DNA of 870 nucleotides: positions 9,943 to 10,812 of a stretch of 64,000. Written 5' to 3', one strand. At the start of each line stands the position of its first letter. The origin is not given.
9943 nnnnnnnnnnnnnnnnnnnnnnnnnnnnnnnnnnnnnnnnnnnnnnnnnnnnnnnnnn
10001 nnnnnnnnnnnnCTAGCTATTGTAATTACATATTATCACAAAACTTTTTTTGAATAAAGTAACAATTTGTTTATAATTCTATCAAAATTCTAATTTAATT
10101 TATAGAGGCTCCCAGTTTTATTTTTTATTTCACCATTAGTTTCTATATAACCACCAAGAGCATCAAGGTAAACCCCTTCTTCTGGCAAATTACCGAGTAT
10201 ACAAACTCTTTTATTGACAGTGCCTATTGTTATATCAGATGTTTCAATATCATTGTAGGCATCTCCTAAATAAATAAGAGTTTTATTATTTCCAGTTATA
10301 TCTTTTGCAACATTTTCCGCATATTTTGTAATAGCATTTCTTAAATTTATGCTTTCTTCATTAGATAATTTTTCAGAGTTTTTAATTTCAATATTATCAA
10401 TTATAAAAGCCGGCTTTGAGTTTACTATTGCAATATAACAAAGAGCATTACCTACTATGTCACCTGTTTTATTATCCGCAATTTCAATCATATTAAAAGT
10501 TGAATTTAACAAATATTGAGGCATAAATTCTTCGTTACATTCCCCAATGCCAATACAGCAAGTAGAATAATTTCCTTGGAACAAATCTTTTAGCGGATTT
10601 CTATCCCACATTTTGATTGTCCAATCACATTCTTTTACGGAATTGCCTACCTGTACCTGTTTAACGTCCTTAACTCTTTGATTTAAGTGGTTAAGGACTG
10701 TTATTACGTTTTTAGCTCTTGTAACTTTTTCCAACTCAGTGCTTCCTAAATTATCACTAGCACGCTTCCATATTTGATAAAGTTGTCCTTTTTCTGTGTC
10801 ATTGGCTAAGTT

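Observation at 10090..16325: Tandem pair of ~990-aa paralogs of unknown function with a hyper-conserved C-terminal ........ domain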

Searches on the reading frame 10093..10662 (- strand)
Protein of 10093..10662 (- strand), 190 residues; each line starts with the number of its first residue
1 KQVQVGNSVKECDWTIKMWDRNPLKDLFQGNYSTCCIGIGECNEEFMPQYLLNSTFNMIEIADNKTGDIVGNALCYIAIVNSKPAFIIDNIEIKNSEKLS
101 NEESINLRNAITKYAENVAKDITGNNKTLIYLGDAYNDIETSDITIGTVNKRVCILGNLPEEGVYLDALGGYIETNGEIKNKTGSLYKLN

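Call 33: find_homologous_proteins(query=A3, max_evalue=0.00001)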
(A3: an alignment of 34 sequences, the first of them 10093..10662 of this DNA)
Query A3 (34 sequences) (190 aa, profile of the alignment): 51 proteins with E <= 0.00001 among 1616 candidates.
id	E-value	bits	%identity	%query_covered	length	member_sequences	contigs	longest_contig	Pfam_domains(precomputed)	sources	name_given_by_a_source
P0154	1.9e-73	264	48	96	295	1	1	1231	-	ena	-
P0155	7.8e-73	262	47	96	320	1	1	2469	-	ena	-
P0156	1.7e-72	261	50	99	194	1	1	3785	-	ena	-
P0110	3.1e-72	260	48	100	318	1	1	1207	-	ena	-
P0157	1.3e-71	258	49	87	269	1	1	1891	-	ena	-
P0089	6.1e-71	256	56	85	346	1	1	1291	-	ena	-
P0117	6.9e-71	256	55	84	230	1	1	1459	-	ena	-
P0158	8.8e-71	255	47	95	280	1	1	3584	-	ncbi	-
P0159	7.4e-70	252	53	87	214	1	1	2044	-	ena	-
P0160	1.1e-69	252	51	86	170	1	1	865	-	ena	-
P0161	3.0e-69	250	49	96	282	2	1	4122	-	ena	-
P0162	2.4e-68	247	92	100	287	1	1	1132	-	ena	-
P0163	1.3e-67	245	51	83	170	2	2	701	-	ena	-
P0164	1.3e-67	245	45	90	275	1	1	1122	-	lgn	-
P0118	1.8e-65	238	47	95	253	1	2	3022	-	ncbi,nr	ncbi:MAG: hypothetical protein MJ180_05940, partial [Candidatus Gastranaerophilales bacterium]|nr:hy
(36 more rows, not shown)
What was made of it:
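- Gastranaerophilales]' (call 33).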

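Call 36: search_solved_structures(query=A3, max_evalue=10)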
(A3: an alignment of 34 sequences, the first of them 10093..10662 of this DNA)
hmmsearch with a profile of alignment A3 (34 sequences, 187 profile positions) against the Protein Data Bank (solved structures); distinct sequences matched with E-value up to 10: 5.
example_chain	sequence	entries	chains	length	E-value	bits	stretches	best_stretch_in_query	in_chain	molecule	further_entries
6r5y_A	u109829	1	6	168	0.098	15.5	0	10-25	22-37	WD-40 repeat protein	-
28jw_m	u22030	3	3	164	0.29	14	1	46-120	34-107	uS13c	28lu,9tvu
6r5z_A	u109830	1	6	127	0.65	12.9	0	10-25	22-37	9-bladed beta-propeller formed by three 3-bladed fragments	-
6nyr_A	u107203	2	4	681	1.2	12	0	115-155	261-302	Crov588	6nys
4hcw_A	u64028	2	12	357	1.2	12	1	100-181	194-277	thiaminase-I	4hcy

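Call 39: predict_structure(alignment_id=A3)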
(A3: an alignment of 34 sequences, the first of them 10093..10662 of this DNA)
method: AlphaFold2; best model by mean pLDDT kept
length: 190 residues; sequences in the alignment: 34
mean_pLDDT: 88.8   pTM: 0.87
mean pLDDT of the five models: 88.8, 85.0, 84.8, 84.3, 83.4
residues with pLDDT >= 90: 138; 70-90: 32; 50-70: 15; < 50: 5
segments of 3 or more residues with pLDDT < 50: none
pLDDT, mean of each block of 10 residues (from residue 1): 51 91 90 92 93 94 95 96 95 94 95 98 96 96 75 87 91 75 85
secondary structure, 60 per line:
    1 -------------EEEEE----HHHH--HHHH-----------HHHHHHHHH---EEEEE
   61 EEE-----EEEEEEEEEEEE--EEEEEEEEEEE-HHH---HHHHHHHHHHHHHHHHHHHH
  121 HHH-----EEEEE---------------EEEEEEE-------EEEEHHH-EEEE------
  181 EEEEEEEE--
elements in order: E14-18 H23-26 H29-32 H44-52 E56-63 E69-80 E83-93 H101-123 E129-133 E149-155 E163-166 E171-174 E181-188
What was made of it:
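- On GNAT (GCN5-related N-acyltransferase) fold superfamily: The model (pLDDT 88.8, call 39) has β1, α1/α2, β2-β4, a long α3, β5 and C-terminal strands.
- Domain model: pLDDT 88.8, pTM 0.87 (call 39).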

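Call 58: find_related_loci(query=A6, collection=genome_contigs, flank=6000)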
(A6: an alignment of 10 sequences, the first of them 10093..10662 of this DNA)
Query A6 (190 aa) in genome_contigs; peptide patterns used: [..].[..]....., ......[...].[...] (x = any residue, [..] = any of these).
138 stretches matched a pattern; 86 encode a relative of the query (tblastn E <= 1e-3); the best 80 are kept; 80 distinct loci.
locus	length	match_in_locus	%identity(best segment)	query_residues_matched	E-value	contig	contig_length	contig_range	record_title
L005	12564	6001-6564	55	2-189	2e-59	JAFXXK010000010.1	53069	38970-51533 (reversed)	Bacterium isolate RGIG6833 Sheep_Rumen-4__c557287, whole genome shotgun sequence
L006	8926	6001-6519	56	1-174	5e-58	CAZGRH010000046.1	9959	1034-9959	MAG TPA_asm: uncultured Muribaculaceae bacterium isolate SRP225648_co1_173 genome assembly, contig: NODE_17504_length_99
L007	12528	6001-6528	52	10-183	4e-56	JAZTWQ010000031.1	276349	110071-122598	MAG: Candidatus Gastranaerophilaceae bacterium isolate T1900045333_YK20190022.MAGScoT_cleanbin_000004 SGB_6551_k141_2677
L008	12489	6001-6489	53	10-173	7e-55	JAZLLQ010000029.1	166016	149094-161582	MAG: Candidatus Gastranaerophilales bacterium isolate T1900044957_TA20190013.MAGScoT_cleanbin_000009 SGB_3852_k141_88412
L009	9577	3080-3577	52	11-176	2e-54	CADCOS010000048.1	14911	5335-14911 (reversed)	uncultured bacterium isolate RUG14844 genome assembly, contig: RUG14844_asm_48, whole genome shotgun sequence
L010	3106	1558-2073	50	2-174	2e-54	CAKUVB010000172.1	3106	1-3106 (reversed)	MAG: uncultured Candidatus Melainabacteria bacterium isolate REFINED_METABAT215_TOP10_CONTIGS_1500_ASSEMBLY_K77_MERGED__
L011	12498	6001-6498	50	6-172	2e-54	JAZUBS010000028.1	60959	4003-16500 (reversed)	MAG: Candidatus Gastranaerophilaceae bacterium isolate T1900045317_YK20190006.MAGScoT_cleanbin_000004 SGB_6308_k141_1502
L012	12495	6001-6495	54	9-174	2e-53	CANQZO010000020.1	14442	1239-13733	MAG: Candidatus Gastranaerophilales bacterium isolate Lapin-017__bin48 genome assembly, contig: Lapin-017__NODE_2680_len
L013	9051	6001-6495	53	9-174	5e-53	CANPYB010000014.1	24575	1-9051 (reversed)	MAG: Candidatus Gastranaerophilales bacterium isolate Lapin-004__bin93 genome assembly, contig: Lapin-004__NODE_2475_len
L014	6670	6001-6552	48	3-189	8e-53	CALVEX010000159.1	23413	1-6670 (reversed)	MAG: Candidatus Gastranaerophilales bacterium isolate E12__bin100 genome assembly, contig: E12__k127_247296, whole genom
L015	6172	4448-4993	51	2-183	6e-53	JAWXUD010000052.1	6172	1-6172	MAG: Candidatus Gastranaerophilales bacterium isolate FM_40_G125_V NODE_3209_length_6173_cov_2.977032, whole genome shot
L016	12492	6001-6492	51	10-174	7e-53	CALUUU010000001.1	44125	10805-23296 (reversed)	MAG: Candidatus Gastranaerophilales bacterium isolate BRZ_QC__bin21 genome assembly, contig: BRZ_QC__NODE_647_length_441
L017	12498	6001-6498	51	8-174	2e-52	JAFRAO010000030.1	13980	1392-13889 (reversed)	Bacterium isolate RGIG2320 Goat_Duodenum.Co__c683803, whole genome shotgun sequence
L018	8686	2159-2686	49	1-177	3e-52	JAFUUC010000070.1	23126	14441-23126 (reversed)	Bacterium isolate RGIG4827 Roe_deer_Reticulum.Co__c670234, whole genome shotgun sequence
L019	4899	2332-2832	52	10-176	2e-52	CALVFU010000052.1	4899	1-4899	MAG: Candidatus Gastranaerophilales bacterium isolate BRZ_RF__bin58 genome assembly, contig: BRZ_RF__NODE_31926_length_4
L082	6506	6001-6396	32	2-133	1e-21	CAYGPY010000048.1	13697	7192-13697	MAG TPA_asm: uncultured Vampirovibrionales bacterium isolate ERP117304_co3_122 genome assembly, contig: NODE_6281_length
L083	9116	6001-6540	29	13-183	5e-20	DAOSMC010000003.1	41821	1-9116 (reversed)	MAG TPA_asm: Candidatus Paceibacterota bacterium isolate AMR_MDS_1607 NODE_1231_length_41821_cov_18.132596, whole genome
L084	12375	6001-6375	32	10-122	2e-18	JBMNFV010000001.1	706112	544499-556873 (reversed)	MAG: Patescibacteria group bacterium isolate SBF912LR0FQ0006 contig_46519, whole genome shotgun sequence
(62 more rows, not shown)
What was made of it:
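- They are almost all Gastranaerophilales/Melainabacteria MAGs, with 1 to 4 or more loci per genome, plus distant Vampirovibrionales, Paceibacterota and Patescibacteria copies (call 58).
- Tried and rejected: The tighter alignment A6 worked (call 58).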

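Call 70: search_protein_families(library=pfam, proteins=[L082:2698-6504:+, L083:2731-6573:+, L084:3334-7161:+], max_evalue=0.01)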
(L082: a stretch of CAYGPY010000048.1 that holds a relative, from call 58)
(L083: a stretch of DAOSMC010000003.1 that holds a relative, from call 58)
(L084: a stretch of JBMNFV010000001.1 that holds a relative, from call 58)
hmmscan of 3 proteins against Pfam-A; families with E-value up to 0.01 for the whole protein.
L082:2698-6504:+ (1269 aa): 2 families
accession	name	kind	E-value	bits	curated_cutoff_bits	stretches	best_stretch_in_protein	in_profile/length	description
PF22928.2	INTS1_R4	-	0.00023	21.5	27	0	253-295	54-97/102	Integrator complex subunit 1, R4 domain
PF13646.12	HEAT_2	-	0.0015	19.2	27.7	0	201-259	28-86/88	HEAT repeats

L083:2731-6573:+ (1281 aa): 20 families
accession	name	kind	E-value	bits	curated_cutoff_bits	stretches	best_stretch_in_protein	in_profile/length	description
PF02985.28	HEAT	-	1.5e-92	295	23.5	8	443-471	2-30/31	HEAT repeat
PF13646.12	HEAT_2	-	1.3e-76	253.4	27.7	11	450-534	8-88/88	HEAT repeats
PF13513.12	HEAT_EZ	-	5.7e-32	110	27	2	184-230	2-55/55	HEAT-like repeat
PF24492.1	HEAT_ECM29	-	9.9e-29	101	27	0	430-477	101-148/160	Proteasome adapter and scaffold protein ECM29, HEAT-repeat domain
PF12755.13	Vac14_Fab1_bd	-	1.1e-21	77.7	22.1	0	566-620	16-70/97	Vacuolar 14 Fab1-binding region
PF08713.17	DNA_alkylation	-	3.9e-12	46.8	21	0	515-652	57-196/213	DNA alkylation repair enzyme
PF21581.3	SCD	-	4.6e-12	46.5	27.5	0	386-436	4-59/75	Stromalin conservative domain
PF24714.1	TOR1L1_N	-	1.3e-11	44.8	43.3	0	126-167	202-243/281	TORTIFOLIA1 N-terminal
PF10363.15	RTP1_C1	-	3.6e-11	43.6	25.9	0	539-606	36-107/112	Required for nuclear transport of RNA pol II C-terminus 1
PF12348.14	CLASP_N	-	4.3e-11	43.2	27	0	574-615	173-214/227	CLASP N terminal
PF12717.13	Cnd1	-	8.2e-11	42.7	26.4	0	338-405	20-90/162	non-SMC mitotic condensation complex subunit 1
PF01393.25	Chromo_shadow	-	8.8e-11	42.1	22.4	0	629-652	25-48/52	Chromo shadow domain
PF01347.28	Vitellogenin_N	-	5.9e-09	35.5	24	0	168-395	350-554/590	Lipoprotein amino terminal region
PF09145.16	Ubiq-assoc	-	7.6e-09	35.8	27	0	474-488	21-35/44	Ubiquitin-associated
PF22928.2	INTS1_R4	-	2e-06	28.1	27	0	365-397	59-94/102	Integrator complex subunit 1, R4 domain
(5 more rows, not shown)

L084:3334-7161:+ (1276 aa): 3 families
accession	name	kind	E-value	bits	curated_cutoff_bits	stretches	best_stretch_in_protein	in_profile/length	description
PF25532.1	CH_CAMSAP2_N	-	9.3e-07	29.4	27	0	183-211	77-105/135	CAMSAP2-like, calponin-homology domain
PF18579.7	Raf1_HTH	-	0.00016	21.7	27.3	0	184-214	13-43/61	Rubisco accumulation factor 1 helix turn helix domain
PF03743.19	TrbI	-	0.0075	16.6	35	0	237-277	84-125/188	Bacterial conjugation TrbI-like protein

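Call 90: search_protein_families(library=pfam, alignment_id=A3, max_evalue=5)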
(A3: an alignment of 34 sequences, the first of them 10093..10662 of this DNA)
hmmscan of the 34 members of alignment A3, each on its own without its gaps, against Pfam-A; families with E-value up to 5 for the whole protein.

A. member 1, window:10093-10662:- (190 aa): 1 family
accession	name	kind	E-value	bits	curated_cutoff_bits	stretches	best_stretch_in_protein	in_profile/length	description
PF01351.25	RNase_HII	-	0.13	12.6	25.8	1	67-170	9-108/199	Ribonuclease HII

B. families by the number of members that match (of 34 scanned): 28 families (the first 25 are shown)
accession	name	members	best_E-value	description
PF01031.25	Dynamin_M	2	0.053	Dynamin central region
PF01351.25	RNase_HII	2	0.13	Ribonuclease HII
PF24496.1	DUF7588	1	0.00029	Domain of unknown function (DUF7588)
PF16819.11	DUF5074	1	0.0041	Domain of unknown function (DUF5074)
PF23144.1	Fn3_PTPRU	1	0.0087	Receptor-type tyrosine-protein phosphatase U Fn3 domain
PF19218.5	CoV_NSP3_C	1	0.0091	Coronavirus replicase NSP3, C-terminal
PF09255.16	Antig_Caf1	1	0.015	Caf1 Capsule antigen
PF14842.11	FliG_N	1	0.017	FliG N-terminal domain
PF03731.21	Ku_N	1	0.029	Ku70/Ku80 N-terminal alpha/beta domain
PF00650.25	CRAL_TRIO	1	0.046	CRAL/TRIO domain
PF17974.7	GalBD_like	1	0.053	Galactose-binding domain-like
PF09651.16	Cas_APE2256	1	0.065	CRISPR-associated protein (Cas_APE2256)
PF24628.1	DUF7627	1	0.071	Repeat of unknown function (DUF7627)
PF23288.1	KOW6_SPT5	1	0.079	Transcription elongation factor SPT5, sixth KOW domain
PF09631.16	Sen15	1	0.081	Sen15 protein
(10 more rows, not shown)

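Call 92: find_related_loci(query=A6, collection=viral_contigs, flank=5000)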
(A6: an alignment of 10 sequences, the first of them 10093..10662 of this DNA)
Query A6 (190 aa) in viral_contigs; peptide patterns used: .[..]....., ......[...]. (x = any residue, [..] = any of these).
45 stretches matched a pattern, but none encodes a relative of the query by tblastn (E <= 1e-3).
